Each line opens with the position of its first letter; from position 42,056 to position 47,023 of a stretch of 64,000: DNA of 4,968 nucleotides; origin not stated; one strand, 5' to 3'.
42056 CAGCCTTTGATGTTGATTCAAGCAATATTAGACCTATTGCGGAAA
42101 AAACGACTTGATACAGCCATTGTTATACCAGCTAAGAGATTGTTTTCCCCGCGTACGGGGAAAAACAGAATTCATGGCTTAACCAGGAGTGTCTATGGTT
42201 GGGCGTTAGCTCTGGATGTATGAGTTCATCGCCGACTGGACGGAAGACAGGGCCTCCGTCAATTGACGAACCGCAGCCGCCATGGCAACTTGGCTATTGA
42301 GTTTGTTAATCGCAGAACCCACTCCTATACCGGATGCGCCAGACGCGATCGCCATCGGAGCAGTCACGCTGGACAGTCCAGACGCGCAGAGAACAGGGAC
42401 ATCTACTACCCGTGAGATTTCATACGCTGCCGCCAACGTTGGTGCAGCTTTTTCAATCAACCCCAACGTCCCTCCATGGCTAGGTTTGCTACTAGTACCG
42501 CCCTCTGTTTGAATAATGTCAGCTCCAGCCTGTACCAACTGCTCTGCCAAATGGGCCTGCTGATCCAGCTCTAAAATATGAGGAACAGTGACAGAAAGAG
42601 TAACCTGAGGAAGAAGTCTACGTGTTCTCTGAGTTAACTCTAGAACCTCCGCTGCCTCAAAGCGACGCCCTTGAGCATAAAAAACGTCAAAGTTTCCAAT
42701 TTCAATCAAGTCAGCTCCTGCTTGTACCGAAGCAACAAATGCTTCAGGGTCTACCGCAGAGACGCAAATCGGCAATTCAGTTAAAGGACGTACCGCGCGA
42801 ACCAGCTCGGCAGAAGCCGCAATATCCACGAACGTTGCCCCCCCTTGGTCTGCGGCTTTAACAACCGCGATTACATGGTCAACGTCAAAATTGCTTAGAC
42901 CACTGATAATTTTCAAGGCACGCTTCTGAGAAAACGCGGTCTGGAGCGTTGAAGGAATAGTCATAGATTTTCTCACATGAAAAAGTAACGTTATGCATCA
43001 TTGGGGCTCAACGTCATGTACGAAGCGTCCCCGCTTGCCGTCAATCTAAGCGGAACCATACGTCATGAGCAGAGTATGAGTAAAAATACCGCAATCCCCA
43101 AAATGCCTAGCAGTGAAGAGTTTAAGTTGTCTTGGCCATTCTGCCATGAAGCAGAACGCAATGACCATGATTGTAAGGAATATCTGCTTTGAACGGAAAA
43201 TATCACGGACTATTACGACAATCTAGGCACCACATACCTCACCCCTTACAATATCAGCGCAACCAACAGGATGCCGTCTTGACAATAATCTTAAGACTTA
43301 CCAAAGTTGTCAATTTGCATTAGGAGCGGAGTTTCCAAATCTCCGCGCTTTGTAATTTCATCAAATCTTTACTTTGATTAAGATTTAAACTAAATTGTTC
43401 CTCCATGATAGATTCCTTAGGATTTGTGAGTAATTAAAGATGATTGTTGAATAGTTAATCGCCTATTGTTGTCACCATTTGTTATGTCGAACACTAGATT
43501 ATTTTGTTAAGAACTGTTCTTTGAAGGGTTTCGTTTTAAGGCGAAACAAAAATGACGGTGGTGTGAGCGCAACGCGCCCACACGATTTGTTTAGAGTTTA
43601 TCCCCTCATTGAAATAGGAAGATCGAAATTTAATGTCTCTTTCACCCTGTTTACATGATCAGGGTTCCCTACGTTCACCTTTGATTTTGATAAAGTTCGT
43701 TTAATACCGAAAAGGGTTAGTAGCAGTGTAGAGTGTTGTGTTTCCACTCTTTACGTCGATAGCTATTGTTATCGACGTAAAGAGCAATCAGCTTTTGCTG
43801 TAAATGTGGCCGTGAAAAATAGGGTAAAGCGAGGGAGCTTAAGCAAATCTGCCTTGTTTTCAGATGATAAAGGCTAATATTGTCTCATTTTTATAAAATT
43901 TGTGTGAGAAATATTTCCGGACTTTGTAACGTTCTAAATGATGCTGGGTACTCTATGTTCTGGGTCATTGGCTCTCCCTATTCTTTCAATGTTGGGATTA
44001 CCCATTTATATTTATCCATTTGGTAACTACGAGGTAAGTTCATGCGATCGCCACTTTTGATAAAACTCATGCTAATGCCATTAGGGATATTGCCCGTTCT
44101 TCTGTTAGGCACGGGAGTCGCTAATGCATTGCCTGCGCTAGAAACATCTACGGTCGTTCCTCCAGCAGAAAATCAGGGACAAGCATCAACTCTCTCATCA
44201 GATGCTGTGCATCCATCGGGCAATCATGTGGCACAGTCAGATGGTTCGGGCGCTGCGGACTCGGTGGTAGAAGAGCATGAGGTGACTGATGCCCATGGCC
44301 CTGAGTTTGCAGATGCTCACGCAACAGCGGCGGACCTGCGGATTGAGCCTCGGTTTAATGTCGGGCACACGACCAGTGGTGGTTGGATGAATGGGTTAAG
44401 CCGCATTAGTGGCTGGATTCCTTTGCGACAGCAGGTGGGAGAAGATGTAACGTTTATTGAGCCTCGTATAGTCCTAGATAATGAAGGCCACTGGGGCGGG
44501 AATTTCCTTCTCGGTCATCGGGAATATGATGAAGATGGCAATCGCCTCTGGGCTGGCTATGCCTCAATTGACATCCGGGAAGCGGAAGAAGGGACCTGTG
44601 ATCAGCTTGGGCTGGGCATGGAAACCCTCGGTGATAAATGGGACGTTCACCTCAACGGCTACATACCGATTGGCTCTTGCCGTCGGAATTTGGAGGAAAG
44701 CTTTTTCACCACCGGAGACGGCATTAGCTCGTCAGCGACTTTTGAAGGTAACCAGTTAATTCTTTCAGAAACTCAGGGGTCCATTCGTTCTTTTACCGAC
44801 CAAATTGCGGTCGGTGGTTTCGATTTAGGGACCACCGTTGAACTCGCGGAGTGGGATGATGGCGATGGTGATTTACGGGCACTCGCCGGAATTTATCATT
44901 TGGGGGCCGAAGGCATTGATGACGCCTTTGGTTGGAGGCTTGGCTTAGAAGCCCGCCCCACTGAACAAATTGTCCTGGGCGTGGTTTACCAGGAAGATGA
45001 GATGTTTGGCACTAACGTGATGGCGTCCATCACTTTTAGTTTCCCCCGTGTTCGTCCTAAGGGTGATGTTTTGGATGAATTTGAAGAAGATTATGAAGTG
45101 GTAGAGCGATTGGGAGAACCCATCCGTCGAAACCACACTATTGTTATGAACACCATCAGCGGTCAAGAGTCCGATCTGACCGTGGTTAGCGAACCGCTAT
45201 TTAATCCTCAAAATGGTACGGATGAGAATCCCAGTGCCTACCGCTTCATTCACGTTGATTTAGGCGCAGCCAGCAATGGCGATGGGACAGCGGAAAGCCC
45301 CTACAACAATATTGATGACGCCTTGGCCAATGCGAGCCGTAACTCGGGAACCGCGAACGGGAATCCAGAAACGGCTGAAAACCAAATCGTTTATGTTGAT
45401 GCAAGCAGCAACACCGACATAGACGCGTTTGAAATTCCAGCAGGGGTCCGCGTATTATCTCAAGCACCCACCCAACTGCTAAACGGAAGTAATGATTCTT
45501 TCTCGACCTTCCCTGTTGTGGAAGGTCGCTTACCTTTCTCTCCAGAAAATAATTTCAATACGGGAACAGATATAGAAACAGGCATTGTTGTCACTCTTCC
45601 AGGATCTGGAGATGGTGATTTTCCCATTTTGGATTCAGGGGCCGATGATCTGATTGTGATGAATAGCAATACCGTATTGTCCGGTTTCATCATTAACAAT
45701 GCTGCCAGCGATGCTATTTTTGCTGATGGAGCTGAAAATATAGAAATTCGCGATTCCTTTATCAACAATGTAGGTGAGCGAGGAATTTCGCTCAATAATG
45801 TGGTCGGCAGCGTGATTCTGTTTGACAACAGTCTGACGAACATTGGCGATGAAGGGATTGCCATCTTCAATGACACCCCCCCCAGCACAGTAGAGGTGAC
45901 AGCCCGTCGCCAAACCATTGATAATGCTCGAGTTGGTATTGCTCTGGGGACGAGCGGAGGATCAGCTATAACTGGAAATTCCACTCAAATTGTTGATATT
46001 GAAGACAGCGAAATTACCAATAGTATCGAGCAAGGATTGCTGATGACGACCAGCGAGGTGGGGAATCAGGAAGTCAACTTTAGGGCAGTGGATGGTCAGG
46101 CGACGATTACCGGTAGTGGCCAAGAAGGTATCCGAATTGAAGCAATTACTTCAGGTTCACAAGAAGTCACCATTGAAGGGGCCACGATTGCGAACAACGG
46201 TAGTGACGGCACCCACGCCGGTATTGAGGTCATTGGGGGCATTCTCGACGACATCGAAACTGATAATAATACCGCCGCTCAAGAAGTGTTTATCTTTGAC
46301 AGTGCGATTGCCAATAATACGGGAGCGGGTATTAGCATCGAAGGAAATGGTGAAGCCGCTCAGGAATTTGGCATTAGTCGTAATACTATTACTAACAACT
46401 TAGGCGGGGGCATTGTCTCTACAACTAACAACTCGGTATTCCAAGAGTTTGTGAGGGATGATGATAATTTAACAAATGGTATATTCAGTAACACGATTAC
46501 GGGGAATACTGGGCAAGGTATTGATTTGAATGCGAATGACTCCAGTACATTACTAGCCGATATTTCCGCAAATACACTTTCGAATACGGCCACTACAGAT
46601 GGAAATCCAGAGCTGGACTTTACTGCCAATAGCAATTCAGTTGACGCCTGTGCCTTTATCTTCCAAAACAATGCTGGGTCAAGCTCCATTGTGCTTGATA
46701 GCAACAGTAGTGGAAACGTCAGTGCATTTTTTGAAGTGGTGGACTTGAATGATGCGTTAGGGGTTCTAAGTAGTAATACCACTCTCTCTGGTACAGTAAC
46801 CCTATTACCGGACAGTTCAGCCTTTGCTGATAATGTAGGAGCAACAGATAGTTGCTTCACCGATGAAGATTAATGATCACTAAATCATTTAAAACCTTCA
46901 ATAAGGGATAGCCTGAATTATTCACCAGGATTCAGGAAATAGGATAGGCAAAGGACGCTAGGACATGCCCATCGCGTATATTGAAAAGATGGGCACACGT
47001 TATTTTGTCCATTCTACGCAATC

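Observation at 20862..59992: Dispersed family of composite palindromic repeat elements (at least 10 intergenic copies)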

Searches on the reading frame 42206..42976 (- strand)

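Call 60: search_protein_families(library=pfam, proteins=[window:42206-42976:-], max_evalue=0.0001)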
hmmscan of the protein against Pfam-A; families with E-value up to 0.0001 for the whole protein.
window:42206-42976:- (256 aa): 1 family
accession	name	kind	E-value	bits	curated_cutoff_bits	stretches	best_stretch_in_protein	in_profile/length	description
PF04481.18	DUF561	-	3.8e-96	321.4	21.6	1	10-246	4-240/243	Protein of unknown function (DUF561)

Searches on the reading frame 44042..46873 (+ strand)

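Call 60: search_protein_families(library=pfam, proteins=[window:44042-46873:+], max_evalue=0.0001)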
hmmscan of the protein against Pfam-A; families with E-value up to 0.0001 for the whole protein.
window:44042-46873:+ (943 aa): 1 family
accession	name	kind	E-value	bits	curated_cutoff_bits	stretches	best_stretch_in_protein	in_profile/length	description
PF13229.12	Beta_helix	-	2.2e-07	31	25.9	0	538-646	50-156/158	Right handed beta helix region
